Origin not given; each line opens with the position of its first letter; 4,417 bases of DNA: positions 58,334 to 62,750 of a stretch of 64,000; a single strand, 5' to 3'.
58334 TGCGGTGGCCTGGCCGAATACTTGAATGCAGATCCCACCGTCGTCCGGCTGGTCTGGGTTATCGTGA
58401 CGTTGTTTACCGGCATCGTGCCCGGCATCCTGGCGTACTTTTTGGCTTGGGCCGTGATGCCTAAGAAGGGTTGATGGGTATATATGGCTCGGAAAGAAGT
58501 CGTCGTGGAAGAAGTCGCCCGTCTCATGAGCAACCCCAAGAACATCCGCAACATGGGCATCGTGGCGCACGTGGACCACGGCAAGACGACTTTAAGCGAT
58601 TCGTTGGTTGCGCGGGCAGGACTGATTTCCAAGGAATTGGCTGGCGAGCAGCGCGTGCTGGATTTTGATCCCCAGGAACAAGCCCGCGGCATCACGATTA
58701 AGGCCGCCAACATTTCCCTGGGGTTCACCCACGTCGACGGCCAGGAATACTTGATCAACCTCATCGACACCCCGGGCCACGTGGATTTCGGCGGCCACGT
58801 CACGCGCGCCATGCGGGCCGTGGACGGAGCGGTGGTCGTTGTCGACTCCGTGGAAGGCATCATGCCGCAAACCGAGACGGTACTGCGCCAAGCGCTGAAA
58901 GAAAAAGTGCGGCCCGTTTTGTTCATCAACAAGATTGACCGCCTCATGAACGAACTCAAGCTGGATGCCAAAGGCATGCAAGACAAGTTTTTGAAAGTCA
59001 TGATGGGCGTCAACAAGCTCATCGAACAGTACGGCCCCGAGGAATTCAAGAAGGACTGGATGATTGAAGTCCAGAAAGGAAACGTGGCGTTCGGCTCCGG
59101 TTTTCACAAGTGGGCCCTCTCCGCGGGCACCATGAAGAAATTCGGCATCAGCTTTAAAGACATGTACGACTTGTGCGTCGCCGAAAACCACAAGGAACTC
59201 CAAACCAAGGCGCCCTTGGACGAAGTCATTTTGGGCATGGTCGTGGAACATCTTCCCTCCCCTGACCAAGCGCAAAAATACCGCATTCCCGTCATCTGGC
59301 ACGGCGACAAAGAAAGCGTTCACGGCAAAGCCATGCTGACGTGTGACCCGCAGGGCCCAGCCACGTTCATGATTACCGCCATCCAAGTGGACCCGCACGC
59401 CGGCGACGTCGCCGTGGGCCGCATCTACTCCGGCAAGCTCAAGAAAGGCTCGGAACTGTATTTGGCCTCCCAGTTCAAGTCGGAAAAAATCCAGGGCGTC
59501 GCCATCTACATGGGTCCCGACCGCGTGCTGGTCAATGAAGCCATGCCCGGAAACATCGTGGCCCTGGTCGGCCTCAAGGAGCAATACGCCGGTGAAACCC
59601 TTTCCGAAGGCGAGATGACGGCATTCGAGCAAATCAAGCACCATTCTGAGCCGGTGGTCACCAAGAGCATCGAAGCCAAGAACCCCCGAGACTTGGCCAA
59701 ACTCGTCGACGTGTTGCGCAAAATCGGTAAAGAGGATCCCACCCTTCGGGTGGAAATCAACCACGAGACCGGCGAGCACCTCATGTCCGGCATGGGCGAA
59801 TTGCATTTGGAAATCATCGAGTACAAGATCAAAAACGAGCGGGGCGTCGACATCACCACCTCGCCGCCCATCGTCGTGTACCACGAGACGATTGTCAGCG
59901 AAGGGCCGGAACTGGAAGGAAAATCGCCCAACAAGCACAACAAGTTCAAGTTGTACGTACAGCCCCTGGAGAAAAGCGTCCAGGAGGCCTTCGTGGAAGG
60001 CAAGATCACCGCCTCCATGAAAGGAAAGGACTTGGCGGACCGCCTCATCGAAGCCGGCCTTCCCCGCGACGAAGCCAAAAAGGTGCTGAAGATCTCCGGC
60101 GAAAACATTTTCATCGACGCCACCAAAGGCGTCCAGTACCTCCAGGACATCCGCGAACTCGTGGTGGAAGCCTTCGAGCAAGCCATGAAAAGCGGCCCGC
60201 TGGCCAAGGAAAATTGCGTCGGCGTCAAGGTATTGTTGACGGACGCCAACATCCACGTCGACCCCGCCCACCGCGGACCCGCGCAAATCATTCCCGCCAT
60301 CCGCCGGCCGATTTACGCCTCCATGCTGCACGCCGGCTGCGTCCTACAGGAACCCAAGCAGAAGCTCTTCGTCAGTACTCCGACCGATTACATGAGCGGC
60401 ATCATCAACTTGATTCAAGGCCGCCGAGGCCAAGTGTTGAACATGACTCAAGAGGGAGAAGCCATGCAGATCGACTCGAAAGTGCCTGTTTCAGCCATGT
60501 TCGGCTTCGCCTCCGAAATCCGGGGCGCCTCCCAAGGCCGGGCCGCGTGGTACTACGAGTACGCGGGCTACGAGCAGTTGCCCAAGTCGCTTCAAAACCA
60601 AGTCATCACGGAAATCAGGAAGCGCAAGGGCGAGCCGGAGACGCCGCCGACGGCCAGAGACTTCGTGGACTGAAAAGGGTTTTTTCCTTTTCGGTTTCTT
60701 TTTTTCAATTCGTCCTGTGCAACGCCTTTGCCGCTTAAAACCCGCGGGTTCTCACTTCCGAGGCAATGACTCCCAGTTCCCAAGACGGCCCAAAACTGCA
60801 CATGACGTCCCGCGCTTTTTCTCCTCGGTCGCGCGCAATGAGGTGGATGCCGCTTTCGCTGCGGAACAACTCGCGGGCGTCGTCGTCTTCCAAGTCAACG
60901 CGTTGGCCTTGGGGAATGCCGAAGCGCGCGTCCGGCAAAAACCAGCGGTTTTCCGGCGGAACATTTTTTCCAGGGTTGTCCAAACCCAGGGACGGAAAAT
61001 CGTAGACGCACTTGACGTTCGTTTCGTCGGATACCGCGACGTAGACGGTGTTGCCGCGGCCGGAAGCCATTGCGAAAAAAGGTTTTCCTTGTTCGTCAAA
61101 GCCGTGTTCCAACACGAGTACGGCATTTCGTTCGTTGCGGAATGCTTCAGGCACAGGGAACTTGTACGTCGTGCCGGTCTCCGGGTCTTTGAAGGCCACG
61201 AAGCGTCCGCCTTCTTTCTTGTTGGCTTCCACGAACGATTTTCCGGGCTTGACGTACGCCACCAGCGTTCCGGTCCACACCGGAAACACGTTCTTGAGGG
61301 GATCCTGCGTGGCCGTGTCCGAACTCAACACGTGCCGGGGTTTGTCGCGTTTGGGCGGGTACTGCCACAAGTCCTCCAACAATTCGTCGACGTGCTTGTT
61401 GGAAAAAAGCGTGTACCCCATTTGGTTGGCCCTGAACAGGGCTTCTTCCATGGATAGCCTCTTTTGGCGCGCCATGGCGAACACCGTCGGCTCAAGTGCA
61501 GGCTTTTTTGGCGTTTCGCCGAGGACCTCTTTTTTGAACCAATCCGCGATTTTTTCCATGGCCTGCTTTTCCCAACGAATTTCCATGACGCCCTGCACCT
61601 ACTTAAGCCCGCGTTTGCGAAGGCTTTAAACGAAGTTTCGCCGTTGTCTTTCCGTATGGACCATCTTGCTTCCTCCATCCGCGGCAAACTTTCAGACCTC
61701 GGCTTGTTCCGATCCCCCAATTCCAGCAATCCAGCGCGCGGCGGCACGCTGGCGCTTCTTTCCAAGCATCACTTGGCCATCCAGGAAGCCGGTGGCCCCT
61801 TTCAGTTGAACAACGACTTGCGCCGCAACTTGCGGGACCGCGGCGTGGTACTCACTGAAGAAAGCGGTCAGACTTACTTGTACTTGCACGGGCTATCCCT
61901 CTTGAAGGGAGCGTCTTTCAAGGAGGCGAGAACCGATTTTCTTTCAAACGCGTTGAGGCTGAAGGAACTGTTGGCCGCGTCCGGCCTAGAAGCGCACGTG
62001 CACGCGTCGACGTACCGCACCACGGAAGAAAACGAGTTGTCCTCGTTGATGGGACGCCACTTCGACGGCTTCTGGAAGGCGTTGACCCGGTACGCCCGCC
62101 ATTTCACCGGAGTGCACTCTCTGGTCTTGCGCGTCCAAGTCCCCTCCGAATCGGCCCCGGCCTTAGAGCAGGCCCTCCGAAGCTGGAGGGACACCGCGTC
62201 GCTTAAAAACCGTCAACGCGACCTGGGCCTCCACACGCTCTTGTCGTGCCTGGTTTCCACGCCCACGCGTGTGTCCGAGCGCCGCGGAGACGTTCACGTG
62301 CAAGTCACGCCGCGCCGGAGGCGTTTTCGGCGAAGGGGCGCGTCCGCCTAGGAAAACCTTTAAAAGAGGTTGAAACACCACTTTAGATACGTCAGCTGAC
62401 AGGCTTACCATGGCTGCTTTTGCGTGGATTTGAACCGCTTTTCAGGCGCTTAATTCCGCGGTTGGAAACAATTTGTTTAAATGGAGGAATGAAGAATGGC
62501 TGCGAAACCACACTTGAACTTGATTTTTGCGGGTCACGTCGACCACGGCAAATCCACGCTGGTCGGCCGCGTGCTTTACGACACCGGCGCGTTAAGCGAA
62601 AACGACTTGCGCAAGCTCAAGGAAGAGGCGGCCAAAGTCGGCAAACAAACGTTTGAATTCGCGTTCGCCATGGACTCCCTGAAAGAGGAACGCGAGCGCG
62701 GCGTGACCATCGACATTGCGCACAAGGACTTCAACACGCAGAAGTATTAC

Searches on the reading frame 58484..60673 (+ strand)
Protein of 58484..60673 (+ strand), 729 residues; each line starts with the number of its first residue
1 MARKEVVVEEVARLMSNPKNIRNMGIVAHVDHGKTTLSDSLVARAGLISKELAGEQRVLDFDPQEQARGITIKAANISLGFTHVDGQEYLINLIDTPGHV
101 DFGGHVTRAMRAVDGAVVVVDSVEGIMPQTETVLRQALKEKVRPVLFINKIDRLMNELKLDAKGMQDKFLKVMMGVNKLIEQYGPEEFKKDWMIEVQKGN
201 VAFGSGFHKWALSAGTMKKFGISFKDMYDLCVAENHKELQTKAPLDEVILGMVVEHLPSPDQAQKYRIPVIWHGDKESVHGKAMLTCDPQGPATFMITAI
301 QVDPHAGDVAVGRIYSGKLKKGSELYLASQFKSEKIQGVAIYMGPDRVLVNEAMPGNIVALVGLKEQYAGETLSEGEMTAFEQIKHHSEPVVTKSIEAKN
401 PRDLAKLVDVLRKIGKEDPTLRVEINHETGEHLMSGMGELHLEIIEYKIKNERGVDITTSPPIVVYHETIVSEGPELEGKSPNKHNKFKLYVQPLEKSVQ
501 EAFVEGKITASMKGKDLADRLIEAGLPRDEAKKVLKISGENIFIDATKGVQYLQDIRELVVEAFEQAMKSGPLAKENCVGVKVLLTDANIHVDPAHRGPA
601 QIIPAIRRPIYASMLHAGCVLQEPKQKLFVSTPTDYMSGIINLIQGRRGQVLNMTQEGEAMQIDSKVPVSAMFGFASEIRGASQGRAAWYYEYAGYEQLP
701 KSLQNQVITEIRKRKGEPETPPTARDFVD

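Call 79: list_cluster_members(proteins=[window:58484-60673:+, window:62496-63767:+])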
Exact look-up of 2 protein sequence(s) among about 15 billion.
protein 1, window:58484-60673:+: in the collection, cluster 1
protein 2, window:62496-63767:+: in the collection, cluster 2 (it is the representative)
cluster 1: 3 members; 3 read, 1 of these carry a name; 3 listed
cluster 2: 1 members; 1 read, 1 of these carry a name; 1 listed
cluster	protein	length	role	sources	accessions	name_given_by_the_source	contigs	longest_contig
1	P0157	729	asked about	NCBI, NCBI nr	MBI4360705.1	elongation factor EF-2 [Candidatus Micrarchaeota archaeon]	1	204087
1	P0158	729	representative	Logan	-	-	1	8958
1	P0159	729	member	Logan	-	-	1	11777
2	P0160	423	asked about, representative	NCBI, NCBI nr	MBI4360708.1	translation elongation factor EF-1 subunit alpha [Candidatus Micrarchaeota archaeon]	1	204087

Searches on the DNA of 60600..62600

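Call 25: search_rna_families(source=window, start=60600, end=62600, threshold=evalue, max_evalue=1, show_alignments=3)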
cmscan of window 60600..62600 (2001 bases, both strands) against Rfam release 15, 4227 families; matches with E-value up to 1: 0.
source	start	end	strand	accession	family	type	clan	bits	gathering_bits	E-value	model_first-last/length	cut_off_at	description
